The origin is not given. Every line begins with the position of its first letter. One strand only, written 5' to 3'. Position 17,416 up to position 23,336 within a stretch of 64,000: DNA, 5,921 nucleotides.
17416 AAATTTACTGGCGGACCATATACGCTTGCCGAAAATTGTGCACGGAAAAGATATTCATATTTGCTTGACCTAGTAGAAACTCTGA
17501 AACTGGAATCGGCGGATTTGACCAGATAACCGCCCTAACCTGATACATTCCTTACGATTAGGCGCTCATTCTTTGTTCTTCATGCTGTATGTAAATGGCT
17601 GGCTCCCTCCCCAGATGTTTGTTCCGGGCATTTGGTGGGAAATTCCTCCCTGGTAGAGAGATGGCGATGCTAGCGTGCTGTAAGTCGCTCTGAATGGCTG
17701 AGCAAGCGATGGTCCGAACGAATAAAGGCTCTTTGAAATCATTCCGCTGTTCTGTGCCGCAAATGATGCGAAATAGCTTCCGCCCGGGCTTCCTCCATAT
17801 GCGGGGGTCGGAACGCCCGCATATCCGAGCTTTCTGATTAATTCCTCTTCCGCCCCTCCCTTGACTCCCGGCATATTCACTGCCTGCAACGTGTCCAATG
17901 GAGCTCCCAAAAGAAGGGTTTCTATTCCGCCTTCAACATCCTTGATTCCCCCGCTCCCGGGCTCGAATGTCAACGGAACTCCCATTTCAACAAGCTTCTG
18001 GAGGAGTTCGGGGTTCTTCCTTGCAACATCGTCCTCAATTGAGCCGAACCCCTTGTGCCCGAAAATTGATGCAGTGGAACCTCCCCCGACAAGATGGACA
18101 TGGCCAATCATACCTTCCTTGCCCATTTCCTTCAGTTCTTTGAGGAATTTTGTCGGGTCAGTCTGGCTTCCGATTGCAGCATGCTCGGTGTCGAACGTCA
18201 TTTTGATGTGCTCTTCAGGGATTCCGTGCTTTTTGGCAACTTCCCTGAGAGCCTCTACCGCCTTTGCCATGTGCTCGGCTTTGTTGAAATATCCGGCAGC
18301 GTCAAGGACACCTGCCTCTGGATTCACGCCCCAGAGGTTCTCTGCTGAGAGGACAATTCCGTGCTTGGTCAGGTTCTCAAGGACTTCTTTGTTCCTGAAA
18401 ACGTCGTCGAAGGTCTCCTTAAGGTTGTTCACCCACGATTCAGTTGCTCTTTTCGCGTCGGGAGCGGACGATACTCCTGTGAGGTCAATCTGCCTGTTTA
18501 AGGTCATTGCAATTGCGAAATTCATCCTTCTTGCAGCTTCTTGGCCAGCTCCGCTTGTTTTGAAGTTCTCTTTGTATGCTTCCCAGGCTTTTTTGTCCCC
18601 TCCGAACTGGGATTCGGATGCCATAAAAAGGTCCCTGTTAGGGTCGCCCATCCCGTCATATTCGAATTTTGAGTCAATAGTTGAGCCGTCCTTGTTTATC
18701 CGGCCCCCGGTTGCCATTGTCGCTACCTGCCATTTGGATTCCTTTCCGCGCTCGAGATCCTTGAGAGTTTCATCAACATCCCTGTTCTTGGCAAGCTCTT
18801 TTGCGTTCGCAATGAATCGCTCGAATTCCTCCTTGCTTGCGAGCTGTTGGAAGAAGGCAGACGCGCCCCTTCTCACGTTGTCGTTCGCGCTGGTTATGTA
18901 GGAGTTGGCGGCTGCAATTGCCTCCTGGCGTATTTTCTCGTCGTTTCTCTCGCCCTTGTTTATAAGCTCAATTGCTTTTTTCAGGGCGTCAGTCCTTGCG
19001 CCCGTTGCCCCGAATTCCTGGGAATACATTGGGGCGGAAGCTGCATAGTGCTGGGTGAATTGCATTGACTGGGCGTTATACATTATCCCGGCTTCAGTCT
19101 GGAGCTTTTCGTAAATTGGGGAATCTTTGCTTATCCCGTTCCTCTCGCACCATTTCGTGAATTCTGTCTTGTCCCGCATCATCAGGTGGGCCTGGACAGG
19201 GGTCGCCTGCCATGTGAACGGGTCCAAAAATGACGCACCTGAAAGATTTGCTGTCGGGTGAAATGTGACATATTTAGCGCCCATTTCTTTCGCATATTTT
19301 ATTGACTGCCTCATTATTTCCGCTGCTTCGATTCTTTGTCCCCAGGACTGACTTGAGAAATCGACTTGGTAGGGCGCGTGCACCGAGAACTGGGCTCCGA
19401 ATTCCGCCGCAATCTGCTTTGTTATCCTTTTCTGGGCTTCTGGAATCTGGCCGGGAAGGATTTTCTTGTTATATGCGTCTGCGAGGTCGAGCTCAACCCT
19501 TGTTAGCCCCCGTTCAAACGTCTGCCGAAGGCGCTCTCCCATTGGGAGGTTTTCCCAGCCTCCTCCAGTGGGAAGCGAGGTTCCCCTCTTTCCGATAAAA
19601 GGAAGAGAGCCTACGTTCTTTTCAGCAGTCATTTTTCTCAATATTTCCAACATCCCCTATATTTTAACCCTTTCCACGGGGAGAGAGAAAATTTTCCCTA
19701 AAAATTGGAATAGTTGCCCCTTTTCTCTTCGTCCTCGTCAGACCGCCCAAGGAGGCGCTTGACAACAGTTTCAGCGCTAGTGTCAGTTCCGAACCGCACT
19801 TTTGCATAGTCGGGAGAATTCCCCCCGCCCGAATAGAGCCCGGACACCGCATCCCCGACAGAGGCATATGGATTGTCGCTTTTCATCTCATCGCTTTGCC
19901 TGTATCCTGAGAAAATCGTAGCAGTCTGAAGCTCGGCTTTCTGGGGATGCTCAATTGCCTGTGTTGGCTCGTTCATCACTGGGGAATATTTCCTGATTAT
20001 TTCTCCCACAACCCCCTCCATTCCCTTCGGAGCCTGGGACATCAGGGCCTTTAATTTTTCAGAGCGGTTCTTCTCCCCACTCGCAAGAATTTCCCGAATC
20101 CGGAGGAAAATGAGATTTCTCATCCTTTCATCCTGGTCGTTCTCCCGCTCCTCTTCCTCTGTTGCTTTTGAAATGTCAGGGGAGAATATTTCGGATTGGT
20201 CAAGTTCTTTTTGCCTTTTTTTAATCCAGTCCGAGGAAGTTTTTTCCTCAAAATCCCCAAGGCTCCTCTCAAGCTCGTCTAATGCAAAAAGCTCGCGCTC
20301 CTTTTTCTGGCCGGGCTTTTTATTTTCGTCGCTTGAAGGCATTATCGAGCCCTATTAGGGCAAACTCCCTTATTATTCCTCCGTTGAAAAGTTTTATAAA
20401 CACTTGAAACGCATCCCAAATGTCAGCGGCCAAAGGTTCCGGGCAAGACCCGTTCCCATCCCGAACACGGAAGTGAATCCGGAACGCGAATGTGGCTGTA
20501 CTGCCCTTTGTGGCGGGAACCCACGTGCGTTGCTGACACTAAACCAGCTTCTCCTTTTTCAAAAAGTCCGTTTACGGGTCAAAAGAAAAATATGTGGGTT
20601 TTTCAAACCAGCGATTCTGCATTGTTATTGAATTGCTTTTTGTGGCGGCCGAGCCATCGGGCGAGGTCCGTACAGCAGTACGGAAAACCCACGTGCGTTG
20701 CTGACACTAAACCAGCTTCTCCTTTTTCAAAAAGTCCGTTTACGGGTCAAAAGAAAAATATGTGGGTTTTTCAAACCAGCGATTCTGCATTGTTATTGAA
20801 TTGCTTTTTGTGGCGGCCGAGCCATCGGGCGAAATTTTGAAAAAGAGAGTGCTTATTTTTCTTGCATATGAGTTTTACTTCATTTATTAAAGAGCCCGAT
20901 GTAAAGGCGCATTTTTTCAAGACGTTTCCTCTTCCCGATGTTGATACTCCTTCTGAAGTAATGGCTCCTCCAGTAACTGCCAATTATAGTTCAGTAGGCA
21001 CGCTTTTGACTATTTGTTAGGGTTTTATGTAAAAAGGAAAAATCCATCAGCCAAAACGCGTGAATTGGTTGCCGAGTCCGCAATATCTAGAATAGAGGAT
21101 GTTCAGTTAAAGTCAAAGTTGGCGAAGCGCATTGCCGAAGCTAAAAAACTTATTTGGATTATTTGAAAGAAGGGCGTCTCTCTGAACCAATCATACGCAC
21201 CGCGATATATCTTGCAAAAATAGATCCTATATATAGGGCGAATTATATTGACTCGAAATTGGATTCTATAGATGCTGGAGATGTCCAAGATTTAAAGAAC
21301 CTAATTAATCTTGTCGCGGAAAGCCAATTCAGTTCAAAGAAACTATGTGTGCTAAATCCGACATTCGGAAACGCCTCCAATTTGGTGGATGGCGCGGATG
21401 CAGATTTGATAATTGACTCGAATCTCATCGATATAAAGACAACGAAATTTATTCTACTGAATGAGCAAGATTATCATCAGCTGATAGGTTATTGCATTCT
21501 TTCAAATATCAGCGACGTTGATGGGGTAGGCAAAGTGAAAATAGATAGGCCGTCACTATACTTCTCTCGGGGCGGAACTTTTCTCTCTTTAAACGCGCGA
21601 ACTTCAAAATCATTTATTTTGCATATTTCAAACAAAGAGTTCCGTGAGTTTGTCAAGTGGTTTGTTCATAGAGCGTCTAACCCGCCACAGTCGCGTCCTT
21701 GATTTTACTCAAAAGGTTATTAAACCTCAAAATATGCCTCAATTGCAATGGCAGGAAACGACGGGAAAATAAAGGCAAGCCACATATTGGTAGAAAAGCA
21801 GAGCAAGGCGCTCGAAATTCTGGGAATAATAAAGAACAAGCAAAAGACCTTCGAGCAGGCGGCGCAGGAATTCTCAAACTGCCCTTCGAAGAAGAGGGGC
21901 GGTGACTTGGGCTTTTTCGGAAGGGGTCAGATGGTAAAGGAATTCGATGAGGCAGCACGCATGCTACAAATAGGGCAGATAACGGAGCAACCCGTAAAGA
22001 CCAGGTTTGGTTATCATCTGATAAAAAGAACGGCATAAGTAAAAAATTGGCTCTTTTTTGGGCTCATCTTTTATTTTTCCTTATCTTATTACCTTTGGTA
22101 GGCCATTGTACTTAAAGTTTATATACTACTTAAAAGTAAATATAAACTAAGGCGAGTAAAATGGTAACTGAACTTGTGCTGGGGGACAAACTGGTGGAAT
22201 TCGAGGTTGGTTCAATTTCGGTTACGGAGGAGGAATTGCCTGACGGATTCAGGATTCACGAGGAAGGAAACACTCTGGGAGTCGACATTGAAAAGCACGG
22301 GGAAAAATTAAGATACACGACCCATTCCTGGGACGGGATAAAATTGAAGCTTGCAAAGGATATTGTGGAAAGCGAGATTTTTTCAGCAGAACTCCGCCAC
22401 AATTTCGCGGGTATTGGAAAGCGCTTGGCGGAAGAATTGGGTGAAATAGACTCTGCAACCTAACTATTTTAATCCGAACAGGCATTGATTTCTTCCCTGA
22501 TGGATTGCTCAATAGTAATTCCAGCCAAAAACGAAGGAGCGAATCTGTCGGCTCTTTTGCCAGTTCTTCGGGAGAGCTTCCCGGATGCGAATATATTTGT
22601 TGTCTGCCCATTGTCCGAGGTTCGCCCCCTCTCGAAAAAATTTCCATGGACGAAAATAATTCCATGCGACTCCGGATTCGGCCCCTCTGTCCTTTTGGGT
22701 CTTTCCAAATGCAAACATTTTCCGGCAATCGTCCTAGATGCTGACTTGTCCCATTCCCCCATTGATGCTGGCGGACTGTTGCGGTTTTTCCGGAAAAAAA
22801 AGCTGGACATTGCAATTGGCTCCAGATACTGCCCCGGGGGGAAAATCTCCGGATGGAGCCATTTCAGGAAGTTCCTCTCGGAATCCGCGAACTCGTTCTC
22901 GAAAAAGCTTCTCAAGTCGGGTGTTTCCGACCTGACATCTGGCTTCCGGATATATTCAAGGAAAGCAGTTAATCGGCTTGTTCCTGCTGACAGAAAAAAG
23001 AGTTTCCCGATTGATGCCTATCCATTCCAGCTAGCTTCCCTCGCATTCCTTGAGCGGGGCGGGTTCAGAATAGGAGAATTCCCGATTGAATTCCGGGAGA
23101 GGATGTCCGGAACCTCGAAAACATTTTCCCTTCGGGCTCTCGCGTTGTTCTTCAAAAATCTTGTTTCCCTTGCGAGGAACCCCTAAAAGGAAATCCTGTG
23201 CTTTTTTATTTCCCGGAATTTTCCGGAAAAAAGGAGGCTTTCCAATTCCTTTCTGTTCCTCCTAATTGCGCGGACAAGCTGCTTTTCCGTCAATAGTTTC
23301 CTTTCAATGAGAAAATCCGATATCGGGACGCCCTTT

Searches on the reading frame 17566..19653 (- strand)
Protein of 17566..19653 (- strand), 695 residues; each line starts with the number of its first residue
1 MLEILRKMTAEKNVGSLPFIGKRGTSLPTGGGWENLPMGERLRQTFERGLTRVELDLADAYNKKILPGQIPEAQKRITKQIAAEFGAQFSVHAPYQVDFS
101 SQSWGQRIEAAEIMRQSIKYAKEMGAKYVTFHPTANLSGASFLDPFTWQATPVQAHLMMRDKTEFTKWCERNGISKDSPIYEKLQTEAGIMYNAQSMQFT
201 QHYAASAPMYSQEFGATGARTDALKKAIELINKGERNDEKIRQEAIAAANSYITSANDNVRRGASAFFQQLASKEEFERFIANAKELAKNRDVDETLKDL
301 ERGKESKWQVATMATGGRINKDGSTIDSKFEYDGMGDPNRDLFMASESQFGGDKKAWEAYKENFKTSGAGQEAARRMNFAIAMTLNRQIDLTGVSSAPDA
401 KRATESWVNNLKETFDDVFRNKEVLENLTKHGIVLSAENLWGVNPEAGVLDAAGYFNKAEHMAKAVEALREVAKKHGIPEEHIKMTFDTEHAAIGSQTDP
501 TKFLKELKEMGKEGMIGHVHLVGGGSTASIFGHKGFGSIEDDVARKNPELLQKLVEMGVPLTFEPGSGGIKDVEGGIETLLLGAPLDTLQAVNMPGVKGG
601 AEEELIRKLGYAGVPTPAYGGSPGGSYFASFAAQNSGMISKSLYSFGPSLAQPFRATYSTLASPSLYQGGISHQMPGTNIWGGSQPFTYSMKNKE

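Call 13: search_protein_families(library=pfam, max_evalue=0.001, proteins=[window:17566-19653:-])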
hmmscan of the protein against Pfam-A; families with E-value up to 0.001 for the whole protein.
window:17566-19653:- (695 aa): 1 family
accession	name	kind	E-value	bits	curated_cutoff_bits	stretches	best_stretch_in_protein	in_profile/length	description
PF01261.30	AP_endonuc_2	-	2e-13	51.1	31.1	1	49-136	8-92/249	Xylose isomerase-like TIM barrel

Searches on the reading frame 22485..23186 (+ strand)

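Call 13: search_protein_families(library=pfam, max_evalue=0.001, proteins=[window:22485-23186:+])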
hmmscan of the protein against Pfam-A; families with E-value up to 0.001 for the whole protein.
window:22485-23186:+ (233 aa): 1 family
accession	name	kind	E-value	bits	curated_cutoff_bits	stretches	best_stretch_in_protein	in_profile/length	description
PF00535.33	Glycos_transf_2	-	2.2e-11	44.4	23.3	1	9-164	1-166/168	Glycosyl transferase family 2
